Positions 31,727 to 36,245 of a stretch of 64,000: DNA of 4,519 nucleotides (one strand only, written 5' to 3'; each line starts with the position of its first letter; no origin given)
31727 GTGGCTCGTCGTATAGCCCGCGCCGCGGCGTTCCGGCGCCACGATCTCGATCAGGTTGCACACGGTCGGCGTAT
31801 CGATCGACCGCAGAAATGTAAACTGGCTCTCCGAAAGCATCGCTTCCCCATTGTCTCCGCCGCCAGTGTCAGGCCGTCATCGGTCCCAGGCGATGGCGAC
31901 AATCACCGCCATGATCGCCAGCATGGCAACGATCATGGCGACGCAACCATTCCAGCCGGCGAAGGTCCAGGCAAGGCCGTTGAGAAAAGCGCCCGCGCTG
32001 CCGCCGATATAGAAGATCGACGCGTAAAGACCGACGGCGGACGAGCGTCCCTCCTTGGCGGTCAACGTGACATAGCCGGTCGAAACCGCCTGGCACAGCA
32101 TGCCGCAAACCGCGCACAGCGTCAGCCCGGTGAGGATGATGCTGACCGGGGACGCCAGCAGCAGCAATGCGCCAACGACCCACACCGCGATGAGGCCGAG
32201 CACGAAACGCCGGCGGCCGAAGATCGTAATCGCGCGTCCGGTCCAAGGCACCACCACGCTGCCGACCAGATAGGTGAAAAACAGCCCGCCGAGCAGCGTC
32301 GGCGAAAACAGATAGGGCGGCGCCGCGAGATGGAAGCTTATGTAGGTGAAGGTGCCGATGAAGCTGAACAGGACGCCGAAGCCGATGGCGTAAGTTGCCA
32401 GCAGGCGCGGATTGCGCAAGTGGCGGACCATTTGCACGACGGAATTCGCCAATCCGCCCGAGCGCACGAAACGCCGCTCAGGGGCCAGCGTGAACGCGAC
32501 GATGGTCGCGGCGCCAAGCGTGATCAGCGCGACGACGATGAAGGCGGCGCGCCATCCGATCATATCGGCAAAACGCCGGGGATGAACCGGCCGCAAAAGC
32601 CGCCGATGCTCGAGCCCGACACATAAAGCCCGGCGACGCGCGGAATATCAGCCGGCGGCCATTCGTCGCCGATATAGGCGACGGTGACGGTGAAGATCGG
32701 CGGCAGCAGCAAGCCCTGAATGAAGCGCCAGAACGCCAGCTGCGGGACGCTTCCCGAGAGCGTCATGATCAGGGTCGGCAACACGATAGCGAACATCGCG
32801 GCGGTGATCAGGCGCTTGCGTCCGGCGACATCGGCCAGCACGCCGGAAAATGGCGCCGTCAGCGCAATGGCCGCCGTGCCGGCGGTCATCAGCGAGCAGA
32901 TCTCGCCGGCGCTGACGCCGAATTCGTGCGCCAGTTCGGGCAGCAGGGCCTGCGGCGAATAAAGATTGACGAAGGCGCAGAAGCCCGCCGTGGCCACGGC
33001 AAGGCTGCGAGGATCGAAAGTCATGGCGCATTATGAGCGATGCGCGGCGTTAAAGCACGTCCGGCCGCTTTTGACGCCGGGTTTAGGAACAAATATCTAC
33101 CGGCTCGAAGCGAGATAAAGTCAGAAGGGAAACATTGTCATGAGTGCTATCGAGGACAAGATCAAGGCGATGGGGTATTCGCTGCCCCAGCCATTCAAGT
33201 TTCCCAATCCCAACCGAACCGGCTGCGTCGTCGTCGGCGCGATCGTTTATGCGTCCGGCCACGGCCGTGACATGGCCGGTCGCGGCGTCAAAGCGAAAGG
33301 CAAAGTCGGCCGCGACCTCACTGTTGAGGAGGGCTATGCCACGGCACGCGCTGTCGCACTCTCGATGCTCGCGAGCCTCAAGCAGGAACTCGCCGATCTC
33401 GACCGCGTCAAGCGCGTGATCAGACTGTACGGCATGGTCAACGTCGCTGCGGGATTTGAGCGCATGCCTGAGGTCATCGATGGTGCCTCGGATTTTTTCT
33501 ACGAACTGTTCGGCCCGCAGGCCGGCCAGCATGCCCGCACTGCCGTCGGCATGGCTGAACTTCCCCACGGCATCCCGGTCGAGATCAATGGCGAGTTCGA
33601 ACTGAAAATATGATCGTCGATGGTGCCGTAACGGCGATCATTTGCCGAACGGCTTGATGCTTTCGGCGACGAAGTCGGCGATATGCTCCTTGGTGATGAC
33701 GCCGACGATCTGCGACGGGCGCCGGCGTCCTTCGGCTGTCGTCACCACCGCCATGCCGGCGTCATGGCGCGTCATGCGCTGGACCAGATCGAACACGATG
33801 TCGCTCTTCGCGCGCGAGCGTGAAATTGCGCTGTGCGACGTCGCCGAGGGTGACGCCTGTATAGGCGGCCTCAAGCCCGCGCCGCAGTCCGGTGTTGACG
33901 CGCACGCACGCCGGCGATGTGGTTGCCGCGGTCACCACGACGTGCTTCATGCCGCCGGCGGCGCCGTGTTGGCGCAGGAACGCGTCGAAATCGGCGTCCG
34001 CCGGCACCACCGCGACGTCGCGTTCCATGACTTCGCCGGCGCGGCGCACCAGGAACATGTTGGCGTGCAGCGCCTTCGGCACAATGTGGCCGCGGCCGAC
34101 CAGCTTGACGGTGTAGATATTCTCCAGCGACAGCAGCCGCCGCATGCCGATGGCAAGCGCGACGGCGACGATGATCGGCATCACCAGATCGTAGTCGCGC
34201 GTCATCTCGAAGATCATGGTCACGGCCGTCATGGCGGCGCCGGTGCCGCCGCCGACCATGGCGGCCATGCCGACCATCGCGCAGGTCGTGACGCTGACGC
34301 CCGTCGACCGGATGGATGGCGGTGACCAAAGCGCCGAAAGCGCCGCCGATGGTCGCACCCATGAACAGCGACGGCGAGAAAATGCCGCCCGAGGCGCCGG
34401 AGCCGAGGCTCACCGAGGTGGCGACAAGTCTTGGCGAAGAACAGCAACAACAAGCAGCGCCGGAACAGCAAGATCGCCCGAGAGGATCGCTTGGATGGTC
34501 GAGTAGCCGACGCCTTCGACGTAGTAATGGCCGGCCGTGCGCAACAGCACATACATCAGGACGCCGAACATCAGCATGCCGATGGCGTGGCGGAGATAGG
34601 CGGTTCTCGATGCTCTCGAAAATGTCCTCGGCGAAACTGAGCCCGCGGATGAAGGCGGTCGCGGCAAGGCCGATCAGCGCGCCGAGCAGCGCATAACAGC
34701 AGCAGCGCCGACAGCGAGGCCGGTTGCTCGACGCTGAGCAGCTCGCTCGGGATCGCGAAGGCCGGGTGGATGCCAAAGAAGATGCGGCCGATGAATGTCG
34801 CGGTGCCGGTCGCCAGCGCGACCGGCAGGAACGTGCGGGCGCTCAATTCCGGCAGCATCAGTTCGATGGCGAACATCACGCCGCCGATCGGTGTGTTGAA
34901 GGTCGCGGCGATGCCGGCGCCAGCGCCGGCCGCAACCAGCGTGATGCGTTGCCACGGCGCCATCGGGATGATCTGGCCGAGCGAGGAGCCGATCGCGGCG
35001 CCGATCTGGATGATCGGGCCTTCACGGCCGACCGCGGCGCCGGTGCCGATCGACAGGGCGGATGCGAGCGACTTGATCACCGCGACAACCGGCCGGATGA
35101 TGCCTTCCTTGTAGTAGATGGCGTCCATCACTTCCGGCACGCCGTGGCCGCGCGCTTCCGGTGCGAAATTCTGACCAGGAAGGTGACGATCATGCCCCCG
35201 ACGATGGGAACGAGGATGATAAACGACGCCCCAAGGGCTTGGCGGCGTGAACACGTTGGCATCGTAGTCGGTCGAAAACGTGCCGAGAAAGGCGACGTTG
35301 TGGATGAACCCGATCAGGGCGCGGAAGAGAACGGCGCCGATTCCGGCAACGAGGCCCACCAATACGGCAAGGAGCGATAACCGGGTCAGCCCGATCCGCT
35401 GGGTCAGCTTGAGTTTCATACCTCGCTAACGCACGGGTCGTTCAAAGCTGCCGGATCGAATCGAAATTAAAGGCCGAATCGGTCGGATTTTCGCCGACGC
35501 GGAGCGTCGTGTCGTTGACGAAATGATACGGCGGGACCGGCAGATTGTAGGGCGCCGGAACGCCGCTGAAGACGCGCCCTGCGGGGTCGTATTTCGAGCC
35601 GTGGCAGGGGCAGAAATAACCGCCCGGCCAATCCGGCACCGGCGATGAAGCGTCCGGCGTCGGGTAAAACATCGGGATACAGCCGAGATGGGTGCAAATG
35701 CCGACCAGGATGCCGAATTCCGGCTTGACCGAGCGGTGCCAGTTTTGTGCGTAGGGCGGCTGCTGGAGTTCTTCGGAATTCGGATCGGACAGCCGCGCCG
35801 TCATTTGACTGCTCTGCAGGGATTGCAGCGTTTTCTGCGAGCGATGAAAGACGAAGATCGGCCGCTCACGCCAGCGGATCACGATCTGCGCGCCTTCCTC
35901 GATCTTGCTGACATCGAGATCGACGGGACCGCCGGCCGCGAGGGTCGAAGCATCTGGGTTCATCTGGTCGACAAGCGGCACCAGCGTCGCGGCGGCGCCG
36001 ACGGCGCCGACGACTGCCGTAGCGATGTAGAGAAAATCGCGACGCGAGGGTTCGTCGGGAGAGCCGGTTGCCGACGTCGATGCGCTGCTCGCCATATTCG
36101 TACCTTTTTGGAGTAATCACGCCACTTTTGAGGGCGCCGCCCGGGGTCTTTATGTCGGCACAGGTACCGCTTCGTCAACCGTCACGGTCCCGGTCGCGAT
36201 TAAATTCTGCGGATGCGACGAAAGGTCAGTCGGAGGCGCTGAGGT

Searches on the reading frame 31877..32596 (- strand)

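Call 86: search_protein_families(library=pfam, proteins=[window:31877-32596:-], max_evalue=0.00001)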
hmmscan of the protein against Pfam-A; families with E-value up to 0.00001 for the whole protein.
window:31877-32596:- (239 aa): 1 family
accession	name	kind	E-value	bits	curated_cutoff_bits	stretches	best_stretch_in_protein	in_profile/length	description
PF07690.21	MFS_1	-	8.6e-14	51.6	33.4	1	97-235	29-170/347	Major Facilitator Superfamily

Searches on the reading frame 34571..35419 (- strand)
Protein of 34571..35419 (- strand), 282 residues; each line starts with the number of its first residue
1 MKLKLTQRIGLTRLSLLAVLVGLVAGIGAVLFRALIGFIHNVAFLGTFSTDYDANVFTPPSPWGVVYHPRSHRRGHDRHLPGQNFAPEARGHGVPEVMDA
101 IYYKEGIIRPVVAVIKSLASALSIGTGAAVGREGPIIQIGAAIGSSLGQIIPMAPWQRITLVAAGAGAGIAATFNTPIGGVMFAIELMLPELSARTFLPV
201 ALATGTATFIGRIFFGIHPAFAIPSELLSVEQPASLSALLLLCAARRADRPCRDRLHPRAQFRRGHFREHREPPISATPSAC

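Call 86: search_protein_families(library=pfam, proteins=[window:34571-35419:-], max_evalue=0.00001)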
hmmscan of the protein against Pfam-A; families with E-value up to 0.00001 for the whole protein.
window:34571-35419:- (282 aa): 1 family
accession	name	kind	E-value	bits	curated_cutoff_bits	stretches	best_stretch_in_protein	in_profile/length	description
PF00654.25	Voltage_CLC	-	3.1e-42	145.4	24.8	1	83-238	10-162/346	Voltage gated chloride channel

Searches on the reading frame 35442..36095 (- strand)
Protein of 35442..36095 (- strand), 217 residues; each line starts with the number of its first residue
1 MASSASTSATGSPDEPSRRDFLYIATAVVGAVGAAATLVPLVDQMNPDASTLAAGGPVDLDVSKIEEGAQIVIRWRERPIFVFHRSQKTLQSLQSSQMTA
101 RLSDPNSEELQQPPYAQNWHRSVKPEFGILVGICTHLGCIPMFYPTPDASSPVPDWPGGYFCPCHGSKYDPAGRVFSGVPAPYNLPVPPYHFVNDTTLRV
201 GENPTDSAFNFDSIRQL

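Call 86: search_protein_families(library=pfam, proteins=[window:35442-36095:-], max_evalue=0.00001)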
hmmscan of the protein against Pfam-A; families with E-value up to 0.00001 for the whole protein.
window:35442-36095:- (217 aa): 1 family
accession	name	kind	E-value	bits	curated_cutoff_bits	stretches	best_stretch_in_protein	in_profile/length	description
PF10399.14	UCR_Fe-S_N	-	5.3e-20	71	24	1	13-48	6-41/41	Ubiquitinol-cytochrome C reductase Fe-S subunit TAT signal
